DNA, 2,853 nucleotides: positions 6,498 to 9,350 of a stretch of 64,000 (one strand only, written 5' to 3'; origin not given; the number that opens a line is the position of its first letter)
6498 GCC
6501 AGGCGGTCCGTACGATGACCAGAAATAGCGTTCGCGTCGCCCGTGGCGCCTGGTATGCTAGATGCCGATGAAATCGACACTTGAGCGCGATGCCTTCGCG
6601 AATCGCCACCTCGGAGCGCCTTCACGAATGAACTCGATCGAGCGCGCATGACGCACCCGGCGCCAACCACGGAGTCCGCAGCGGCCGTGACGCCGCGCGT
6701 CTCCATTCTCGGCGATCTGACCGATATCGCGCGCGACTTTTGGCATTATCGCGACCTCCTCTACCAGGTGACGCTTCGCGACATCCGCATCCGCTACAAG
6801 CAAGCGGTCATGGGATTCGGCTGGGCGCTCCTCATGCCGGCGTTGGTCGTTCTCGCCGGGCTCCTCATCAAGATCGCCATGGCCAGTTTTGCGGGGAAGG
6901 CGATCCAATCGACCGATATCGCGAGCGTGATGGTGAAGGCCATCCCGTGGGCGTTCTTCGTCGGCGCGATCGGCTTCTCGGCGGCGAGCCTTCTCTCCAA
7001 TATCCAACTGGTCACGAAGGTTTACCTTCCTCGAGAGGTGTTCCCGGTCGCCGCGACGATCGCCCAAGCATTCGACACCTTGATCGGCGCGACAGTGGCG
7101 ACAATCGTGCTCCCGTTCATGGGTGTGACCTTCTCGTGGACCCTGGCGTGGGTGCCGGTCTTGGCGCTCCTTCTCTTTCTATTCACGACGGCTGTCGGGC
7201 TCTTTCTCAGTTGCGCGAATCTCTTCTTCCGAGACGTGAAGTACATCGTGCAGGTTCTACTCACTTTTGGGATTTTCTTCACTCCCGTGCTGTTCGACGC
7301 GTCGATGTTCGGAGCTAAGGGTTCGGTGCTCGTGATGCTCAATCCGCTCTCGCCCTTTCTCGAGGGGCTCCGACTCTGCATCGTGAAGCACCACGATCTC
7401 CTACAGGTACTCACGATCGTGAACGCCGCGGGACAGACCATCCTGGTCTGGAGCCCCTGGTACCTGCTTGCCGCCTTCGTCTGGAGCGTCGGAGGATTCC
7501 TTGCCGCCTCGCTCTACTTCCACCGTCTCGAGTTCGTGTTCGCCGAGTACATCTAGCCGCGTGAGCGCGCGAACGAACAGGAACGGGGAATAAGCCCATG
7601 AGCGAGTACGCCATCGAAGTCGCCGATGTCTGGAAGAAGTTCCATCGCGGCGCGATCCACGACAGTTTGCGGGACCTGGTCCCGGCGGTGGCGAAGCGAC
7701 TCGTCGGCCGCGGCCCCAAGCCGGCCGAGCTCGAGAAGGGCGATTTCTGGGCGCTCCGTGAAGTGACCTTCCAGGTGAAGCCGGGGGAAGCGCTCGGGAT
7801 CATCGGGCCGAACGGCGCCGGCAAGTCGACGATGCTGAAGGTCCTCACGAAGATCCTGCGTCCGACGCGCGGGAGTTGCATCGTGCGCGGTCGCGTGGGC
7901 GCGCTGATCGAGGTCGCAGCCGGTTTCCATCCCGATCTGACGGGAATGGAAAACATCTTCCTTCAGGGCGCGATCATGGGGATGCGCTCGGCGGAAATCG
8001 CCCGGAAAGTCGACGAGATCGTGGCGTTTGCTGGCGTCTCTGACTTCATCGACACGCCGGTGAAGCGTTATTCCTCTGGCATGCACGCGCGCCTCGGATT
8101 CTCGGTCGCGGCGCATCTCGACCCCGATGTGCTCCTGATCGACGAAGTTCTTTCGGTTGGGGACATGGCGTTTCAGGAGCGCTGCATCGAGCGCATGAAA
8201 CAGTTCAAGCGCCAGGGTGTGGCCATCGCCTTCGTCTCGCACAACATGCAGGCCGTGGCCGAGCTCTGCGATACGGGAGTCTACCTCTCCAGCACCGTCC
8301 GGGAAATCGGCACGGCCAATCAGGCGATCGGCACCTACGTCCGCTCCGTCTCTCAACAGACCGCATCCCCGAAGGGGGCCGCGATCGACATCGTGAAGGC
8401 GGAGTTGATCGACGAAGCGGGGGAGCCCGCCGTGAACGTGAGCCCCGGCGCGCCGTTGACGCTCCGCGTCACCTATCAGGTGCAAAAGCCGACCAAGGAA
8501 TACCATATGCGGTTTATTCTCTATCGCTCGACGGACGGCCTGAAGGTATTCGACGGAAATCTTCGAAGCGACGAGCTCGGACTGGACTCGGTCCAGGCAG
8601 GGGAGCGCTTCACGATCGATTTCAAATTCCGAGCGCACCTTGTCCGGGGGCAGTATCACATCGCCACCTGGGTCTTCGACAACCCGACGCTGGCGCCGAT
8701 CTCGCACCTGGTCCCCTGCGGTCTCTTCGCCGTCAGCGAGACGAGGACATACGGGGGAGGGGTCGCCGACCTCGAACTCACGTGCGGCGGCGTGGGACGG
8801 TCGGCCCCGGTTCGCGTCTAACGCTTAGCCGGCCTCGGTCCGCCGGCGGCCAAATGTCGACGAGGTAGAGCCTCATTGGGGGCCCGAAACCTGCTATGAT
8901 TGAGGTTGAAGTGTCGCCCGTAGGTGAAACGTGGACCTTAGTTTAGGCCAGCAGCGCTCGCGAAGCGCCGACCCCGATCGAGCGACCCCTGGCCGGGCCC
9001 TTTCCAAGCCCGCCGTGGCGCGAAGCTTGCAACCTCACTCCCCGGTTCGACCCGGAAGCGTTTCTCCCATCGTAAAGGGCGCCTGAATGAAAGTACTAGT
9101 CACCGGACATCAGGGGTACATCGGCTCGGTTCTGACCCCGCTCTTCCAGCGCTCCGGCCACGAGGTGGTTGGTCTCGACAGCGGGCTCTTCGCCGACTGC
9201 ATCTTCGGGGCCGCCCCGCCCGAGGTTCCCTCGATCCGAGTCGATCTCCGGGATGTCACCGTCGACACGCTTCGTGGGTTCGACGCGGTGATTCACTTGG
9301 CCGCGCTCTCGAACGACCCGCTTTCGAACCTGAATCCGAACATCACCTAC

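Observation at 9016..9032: Near-consensus sigma54 promoter ahead of the CDP-sugar sub-operon, matching the PrsR activator in the same window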

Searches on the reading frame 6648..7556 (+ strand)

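Call 6: search_protein_families(library=pfam, proteins=[window:6648-7556:+])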
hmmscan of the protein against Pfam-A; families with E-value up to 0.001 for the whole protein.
window:6648-7556:+ (302 aa): 1 family
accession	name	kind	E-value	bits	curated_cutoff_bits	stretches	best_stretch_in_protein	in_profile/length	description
PF01061.29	ABC2_membrane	-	0.0001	22.4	26.9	1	40-243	5-208/211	ABC-2 type transporter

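Call 7: search_protein_families(library=ncbifam, proteins=[window:6648-7556:+])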
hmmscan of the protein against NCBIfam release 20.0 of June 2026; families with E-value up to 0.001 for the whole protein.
window:6648-7556:+ (302 aa): 1 family
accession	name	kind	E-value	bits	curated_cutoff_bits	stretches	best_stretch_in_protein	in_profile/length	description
NF050109.1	galactan_ABC_perm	equivalog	8.3e-10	38.6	380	1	26-260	13-248/272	galactan export ABC transporter permease subunit Wzm/RfbD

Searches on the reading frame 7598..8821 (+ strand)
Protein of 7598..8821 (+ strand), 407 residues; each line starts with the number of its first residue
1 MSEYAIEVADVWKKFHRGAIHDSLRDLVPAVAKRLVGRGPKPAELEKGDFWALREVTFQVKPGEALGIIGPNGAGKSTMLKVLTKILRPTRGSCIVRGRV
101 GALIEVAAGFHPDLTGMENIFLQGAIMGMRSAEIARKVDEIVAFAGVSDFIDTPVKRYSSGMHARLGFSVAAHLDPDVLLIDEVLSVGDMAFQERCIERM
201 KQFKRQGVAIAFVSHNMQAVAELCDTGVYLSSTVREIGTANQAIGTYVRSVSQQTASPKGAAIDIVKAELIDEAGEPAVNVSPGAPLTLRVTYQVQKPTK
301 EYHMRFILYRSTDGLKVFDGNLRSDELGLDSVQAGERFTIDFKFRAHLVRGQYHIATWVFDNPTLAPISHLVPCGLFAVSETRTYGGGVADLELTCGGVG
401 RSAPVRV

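Call 6: search_protein_families(library=pfam, proteins=[window:7598-8821:+])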
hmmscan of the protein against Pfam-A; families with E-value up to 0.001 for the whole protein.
window:7598-8821:+ (407 aa): 4 families
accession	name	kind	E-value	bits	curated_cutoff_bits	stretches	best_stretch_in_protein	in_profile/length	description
PF00005.33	ABC_tran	-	2.7e-20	73.8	25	1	53-184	1-135/137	ABC transporter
PF14524.12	Wzt_C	-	1.2e-14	54.9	30.4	1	263-362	10-108/143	Wzt C-terminal domain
PF13304.12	AAA_21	-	3.9e-05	24.3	27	0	67-84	3-20/304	AAA domain, putative AbiEii toxin, Type IV TA system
PF13555.12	AAA_29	-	0.00033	20.8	27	1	56-91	15-50/61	P-loop containing region of AAA domain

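Call 7: search_protein_families(library=ncbifam, proteins=[window:7598-8821:+])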
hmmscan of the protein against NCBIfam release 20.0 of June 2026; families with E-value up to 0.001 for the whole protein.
window:7598-8821:+ (407 aa): 177 families (the best 25 are shown)
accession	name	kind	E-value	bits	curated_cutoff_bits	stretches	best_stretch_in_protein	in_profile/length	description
NF010065.0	PRK13545.1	equivalog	2.9e-56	191.3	538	1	47-248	33-235/549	teichoic acids export protein ATP-binding subunit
NF010066.0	PRK13546.1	equivalog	1.4e-49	168.8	320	1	48-249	35-236/264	teichoic acids export ABC transporter ATP-binding subunit TagH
NF050108.1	galactan_ABC_ATP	equivalog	2.4e-48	164.5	400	1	52-247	44-240/244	galactan export ABC transporter ATP-binding subunit Wzt/RfbE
TIGR01188.1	drrA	subfamily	7.4e-34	117.4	312.45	1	48-226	4-193/302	daunorubicin resistance ABC transporter, ATP-binding protein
NF010060.0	PRK13537.1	equivalog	2.9e-24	85.5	521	1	52-227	30-216/314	nodulation factor ABC transporter ATP-binding protein NodI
TIGR03740.1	galliderm_ABC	subfamily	1.5e-22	80.4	309.75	1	52-226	15-193/223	lantibiotic protection ABC transporter ATP-binding subunit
TIGR01166.1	cbiO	subfamily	1.1e-21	77.2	211.8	2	52-99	7-54/190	cobalt ABC transporter, ATP-binding protein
TIGR02673.1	FtsE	equivalog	1.6e-21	77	264.85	2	48-99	13-64/214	cell division ATP-binding protein FtsE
NF033858.1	ABC2_perm_RbbA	equivalog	1.9e-21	75.7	1050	1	48-225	277-465/909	ribosome-associated ATPase/putative transporter RbbA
TIGR04521.1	ECF_ATPase_2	equivalog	3.7e-21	75.4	330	2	51-99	19-67/279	energy-coupling factor transporter ATPase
NF010059.0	PRK13536.1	equivalog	5.9e-21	74.6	549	1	53-231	59-248/342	nodulation factor ABC transporter ATP-binding protein NodI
NF040933.2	ABC_arch_GlcV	equivalog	7.1e-21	74.5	450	2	110-274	94-256/357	glucose ABC transporter ATP-binding protein GlcV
TIGR01288.1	nodI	equivalog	8.1e-21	74.3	424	1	52-232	19-210/303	nodulation factor ABC transporter ATP-binding protein NodI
TIGR03522.1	GldA_ABC_ATP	equivalog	1.5e-20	73.8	402.6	1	52-228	17-203/301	gliding motility-associated ABC transporter ATP-binding subunit GldA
NF040840.2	tungstate_WtpC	equivalog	2.5e-20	73.1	440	1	52-242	15-217/347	tungstate ABC transporter ATP-binding protein WtpC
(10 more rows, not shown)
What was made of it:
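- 6648..8821 (+): Upstream wzm-like permease (6648-7556) and wzt ATPase with Wzt_C domain (7598-8821). They end the preceding co-directional gene run. Calls 6, 7.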

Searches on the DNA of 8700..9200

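Call 23: search_rna_families(source=window, start=8700, end=9200, threshold=evalue, max_evalue=10)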
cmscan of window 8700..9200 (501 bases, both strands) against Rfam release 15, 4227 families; matches with E-value up to 10: 2.
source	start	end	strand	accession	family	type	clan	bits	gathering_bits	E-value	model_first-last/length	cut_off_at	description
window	8801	8851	+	RF03158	L31-Actinobacteria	Cis-reg; leader;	CL00118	25.2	35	0.011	1-48/48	no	L31-Actinobacteria ribosomal protein leader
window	8781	8837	+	RF03988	mir-6301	Gene; miRNA;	-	16.4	70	1.2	1-78/78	no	mir-6301 microRNA precursor family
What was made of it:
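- Tried and rejected: The intergenic region gives only sub-threshold noise (call 23).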
